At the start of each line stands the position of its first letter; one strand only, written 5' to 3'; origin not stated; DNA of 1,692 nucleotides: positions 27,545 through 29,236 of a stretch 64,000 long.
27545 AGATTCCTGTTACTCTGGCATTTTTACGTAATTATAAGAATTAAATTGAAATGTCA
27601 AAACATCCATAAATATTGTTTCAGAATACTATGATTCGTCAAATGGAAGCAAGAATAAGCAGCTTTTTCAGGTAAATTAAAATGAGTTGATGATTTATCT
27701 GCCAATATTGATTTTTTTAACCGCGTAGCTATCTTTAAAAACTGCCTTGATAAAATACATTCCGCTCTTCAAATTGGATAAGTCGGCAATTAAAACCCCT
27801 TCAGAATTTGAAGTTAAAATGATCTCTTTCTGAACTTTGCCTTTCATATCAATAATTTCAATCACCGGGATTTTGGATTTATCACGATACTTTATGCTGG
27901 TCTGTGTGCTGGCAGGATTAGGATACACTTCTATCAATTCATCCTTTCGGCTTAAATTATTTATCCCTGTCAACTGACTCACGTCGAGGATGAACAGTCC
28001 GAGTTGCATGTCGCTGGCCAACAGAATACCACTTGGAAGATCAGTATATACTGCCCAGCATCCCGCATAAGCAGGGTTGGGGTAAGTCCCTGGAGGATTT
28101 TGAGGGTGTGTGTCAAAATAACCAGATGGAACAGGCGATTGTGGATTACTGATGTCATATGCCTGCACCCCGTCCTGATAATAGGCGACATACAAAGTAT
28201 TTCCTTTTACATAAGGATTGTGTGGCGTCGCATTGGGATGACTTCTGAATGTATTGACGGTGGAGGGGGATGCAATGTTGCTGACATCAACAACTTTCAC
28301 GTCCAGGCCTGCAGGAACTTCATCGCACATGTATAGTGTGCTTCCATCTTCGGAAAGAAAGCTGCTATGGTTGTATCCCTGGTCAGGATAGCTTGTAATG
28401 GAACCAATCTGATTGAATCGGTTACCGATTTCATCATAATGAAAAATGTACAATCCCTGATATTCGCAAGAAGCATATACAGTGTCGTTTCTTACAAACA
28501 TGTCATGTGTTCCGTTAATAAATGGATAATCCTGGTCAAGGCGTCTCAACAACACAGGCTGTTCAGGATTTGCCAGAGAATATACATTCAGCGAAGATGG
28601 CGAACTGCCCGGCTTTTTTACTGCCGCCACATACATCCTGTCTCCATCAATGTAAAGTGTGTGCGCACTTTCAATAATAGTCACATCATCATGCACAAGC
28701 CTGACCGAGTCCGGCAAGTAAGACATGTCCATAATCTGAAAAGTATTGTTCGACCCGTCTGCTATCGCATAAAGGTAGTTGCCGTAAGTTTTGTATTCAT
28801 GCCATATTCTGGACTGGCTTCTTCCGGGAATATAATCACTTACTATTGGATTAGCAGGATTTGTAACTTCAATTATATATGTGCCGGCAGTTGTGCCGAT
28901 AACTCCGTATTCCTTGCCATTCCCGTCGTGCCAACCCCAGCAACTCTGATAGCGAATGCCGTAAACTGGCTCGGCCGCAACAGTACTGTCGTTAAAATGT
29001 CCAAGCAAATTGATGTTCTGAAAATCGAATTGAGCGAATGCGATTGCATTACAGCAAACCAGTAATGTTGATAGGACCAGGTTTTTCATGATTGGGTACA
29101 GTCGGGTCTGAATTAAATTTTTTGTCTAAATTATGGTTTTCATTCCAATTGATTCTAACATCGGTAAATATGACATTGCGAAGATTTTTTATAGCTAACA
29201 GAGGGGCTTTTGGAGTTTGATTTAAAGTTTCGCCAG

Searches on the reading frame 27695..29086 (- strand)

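Call 15: search_protein_families(library=phrogs, proteins=[window:27695-29086:-], max_evalue=0.001)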
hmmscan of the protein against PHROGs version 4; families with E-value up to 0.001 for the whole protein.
window:27695-29086:- (463 aa): 1 family
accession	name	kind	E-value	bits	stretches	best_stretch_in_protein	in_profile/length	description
phrog_22523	-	unknown function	1.1e-11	45.4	1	260-332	41-116/309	-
